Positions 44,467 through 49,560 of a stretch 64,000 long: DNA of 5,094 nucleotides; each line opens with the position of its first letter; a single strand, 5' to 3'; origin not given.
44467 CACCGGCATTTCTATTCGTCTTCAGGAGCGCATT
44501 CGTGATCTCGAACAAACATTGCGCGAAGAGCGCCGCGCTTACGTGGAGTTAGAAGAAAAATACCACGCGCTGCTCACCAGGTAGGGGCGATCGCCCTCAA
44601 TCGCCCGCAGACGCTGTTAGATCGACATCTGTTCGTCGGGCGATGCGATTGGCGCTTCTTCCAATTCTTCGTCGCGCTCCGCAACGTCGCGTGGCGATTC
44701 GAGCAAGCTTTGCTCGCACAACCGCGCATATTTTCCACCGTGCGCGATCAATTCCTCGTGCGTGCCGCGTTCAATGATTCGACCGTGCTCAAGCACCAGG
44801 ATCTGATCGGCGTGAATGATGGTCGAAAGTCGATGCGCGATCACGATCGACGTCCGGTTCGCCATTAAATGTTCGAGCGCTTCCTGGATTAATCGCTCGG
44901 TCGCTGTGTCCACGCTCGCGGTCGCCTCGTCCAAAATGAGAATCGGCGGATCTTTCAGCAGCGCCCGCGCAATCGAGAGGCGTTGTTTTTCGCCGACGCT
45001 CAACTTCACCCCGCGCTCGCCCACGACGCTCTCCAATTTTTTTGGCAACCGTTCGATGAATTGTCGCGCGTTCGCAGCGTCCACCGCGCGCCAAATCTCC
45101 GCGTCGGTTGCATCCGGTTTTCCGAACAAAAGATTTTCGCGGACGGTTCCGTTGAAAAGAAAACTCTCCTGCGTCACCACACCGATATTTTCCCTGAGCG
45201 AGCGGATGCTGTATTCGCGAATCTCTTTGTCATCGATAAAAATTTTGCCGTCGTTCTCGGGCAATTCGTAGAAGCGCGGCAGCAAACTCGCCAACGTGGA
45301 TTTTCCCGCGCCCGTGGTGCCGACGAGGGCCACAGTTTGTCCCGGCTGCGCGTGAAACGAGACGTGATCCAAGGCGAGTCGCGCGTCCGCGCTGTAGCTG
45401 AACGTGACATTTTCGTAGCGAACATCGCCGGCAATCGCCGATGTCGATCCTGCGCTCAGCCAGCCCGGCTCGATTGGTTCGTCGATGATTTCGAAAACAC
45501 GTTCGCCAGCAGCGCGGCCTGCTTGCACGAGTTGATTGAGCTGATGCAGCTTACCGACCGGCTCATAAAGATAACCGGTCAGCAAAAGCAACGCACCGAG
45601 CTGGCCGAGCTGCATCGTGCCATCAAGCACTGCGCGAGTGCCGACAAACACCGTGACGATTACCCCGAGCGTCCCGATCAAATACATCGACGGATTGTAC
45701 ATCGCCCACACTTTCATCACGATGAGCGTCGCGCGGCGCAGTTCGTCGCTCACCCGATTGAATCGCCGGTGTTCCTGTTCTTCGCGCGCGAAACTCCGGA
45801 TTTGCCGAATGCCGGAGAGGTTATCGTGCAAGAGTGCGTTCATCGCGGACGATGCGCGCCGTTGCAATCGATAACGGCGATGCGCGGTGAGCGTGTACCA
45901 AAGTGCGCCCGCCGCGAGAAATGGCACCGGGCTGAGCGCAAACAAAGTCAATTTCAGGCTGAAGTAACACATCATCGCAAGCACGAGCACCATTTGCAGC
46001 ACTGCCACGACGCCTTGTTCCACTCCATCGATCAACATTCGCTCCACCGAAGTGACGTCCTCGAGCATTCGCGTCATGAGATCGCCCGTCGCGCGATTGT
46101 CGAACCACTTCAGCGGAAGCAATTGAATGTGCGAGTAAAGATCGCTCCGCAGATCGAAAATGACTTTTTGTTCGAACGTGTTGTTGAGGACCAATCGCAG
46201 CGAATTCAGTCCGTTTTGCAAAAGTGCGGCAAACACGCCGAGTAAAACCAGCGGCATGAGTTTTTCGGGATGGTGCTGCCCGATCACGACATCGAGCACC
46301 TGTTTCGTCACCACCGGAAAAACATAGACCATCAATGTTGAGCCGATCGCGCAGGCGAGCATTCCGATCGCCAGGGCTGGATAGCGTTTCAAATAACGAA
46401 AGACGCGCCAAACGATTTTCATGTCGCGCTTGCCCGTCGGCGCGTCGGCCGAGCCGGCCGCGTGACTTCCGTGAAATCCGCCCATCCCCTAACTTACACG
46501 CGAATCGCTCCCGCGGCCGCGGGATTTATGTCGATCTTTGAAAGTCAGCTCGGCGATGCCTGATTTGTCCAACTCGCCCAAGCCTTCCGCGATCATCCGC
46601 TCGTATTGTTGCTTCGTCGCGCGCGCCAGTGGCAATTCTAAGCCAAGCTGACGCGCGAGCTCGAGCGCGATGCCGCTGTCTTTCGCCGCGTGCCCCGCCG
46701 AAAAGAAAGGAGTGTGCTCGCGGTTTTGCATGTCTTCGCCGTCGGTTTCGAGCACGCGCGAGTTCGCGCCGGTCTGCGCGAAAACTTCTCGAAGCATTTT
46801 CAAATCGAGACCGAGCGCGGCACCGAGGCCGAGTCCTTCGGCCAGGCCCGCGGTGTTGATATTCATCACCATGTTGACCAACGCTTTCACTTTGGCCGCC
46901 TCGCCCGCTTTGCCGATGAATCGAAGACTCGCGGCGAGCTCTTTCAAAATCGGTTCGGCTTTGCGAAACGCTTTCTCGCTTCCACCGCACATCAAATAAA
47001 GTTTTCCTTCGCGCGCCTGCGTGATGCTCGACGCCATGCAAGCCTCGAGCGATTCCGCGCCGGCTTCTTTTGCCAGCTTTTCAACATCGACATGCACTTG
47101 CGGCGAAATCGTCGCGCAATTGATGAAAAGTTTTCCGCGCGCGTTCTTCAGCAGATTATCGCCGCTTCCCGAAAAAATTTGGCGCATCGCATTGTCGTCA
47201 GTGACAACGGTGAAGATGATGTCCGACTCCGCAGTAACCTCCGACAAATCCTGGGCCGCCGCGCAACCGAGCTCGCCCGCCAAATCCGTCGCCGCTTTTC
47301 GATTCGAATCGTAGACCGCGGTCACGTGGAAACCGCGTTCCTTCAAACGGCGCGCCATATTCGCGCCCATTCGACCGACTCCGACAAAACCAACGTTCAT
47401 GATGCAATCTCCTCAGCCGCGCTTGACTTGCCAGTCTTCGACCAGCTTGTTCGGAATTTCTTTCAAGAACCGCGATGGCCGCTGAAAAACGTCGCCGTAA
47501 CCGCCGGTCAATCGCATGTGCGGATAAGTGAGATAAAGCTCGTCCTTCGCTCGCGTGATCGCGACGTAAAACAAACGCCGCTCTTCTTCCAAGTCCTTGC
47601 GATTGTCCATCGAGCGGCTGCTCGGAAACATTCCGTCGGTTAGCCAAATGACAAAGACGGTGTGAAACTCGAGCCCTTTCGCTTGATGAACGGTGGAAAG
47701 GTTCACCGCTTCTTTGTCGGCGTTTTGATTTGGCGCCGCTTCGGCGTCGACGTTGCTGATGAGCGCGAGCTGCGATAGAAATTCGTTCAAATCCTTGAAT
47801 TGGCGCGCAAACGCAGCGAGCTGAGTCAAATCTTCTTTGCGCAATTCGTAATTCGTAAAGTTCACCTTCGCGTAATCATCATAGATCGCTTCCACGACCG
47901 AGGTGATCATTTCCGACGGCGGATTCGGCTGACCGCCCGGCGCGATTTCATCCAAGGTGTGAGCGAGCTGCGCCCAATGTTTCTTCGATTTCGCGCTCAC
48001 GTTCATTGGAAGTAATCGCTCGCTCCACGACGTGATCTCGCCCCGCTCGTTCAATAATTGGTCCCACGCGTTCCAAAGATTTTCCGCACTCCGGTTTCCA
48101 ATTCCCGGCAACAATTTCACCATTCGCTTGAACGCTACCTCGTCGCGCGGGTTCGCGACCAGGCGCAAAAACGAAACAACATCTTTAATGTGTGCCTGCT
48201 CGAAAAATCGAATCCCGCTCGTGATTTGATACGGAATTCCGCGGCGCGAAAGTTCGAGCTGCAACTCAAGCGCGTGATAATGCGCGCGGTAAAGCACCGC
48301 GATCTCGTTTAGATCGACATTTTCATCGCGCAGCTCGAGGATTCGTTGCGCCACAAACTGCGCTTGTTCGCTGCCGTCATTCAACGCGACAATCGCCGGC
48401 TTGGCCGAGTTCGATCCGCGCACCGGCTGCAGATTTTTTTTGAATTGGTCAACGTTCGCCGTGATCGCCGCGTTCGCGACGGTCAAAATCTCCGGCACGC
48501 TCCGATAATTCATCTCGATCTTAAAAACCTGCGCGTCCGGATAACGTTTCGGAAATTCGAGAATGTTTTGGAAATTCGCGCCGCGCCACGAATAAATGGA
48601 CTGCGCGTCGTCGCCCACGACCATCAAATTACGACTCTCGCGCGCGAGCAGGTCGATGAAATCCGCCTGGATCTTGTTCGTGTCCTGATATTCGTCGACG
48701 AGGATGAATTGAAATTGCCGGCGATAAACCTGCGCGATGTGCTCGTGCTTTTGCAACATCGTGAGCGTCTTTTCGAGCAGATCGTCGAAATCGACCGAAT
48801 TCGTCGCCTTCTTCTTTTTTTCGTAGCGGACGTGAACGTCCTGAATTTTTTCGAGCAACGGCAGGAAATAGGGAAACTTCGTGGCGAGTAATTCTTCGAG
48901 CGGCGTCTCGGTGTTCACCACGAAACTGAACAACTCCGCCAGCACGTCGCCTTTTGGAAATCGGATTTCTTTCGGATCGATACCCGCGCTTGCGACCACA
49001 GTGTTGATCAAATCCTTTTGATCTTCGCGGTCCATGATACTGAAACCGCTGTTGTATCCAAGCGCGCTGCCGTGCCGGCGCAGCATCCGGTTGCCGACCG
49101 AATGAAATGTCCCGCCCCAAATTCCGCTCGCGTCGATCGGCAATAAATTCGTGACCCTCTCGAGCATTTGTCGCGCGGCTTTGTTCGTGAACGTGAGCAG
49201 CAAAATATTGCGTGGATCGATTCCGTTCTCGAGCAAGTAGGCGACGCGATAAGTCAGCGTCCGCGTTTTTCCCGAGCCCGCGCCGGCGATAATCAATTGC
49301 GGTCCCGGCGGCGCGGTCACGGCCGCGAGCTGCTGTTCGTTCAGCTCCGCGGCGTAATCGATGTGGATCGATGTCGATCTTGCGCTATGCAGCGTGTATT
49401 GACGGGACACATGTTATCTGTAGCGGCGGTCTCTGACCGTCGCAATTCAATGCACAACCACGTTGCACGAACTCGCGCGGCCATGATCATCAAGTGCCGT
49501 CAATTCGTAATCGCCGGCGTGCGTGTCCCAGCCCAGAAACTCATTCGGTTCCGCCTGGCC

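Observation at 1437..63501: Hyper-abundant 10-mer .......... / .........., about one copy per 1.3 kb in both orientations (DNA-uptake-sequence-like)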

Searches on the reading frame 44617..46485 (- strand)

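Call 9: search_protein_families(library=pfam, proteins=[window:44617-46485:-])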
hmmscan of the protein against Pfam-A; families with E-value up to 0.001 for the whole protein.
window:44617-46485:- (622 aa): 4 families
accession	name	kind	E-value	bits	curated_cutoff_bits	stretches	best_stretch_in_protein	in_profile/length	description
PF00664.28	ABC_membrane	-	2.6e-46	158.9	28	1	42-310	4-274/274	ABC transporter transmembrane region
PF00005.33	ABC_tran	-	2e-32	113.1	25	1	372-523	1-137/137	ABC transporter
PF02463.25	SMC_N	-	1.5e-05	25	40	1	411-565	107-211/220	RecF/RecN/SMC N terminal domain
PF06414.18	Zeta_toxin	-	0.00076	19.4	22.3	0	385-425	19-57/199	Zeta toxin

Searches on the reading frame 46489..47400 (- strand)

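Call 9: search_protein_families(library=pfam, proteins=[window:46489-47400:-])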
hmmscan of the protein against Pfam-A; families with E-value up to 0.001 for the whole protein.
window:46489-47400:- (303 aa): 8 families
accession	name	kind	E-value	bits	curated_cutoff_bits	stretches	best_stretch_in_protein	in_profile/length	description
PF03446.21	NAD_binding_2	-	1.3e-32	113.5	21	1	2-160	1-157/161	NAD binding domain of 6-phosphogluconate dehydrogenase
PF14833.11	NAD_binding_11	-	1.7e-23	83.6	30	1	166-285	1-121/122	NAD-binding of NADP-dependent 3-hydroxyisobutyrate dehydrogenase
PF02826.25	2-Hacid_dh_C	-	1e-09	38.5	25.1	1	2-96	38-127/178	D-isomer specific 2-hydroxyacid dehydrogenase, NAD binding domain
PF03807.23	F420_oxidored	-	5.9e-09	36.9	21.6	1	3-67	2-68/94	NADP oxidoreductase coenzyme F420-dependent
PF01408.29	GFO_IDH_MocA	-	6.6e-08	33.7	24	1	1-66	1-70/120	Oxidoreductase family, NAD-binding Rossmann fold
PF01488.26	Shikimate_DH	-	5.6e-05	23.7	24.3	1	2-69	14-86/138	Shikimate / quinate 5-dehydrogenase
PF07991.19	KARI_N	-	0.0001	22.3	20.6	1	3-87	7-88/165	Acetohydroxy acid isomeroreductase, NADPH-binding domain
PF13241.12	NAD_binding_7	-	0.0003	21.8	22.1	0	3-78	10-81/104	Putative NAD(P)-binding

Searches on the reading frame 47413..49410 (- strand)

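Call 9: search_protein_families(library=pfam, proteins=[window:47413-49410:-])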
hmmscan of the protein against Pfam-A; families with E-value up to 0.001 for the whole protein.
window:47413-49410:- (665 aa): 8 families
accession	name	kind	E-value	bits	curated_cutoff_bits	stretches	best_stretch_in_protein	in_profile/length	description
PF00580.27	UvrD-helicase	-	2.3e-81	273.9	23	1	23-291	1-271/271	UvrD/REP helicase N-terminal domain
PF13361.12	UvrD_C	-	8.7e-61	206.7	25.6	1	297-629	2-347/350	UvrD-like helicase C-terminal domain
PF13245.12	AAA_19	-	1.9e-21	77.1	25.1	1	29-274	3-132/134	AAA domain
PF13538.12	UvrD_C_2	-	2.2e-11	43.9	27.4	1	571-628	4-52/52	UvrD-like helicase C-terminal domain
PF01443.25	Viral_helicase1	-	4.1e-09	37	21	0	566-627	174-226/228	Viral superfamily 1 RNA helicase core domain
PF13604.12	AAA_30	-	5.1e-07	30.1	27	0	23-85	2-65/191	AAA domain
PF13087.12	AAA_12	-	0.00054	20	27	0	515-627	108-190/195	AAA domain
PF04851.21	ResIII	-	0.0007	20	22.5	0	37-100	25-90/164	Type III restriction enzyme, res subunit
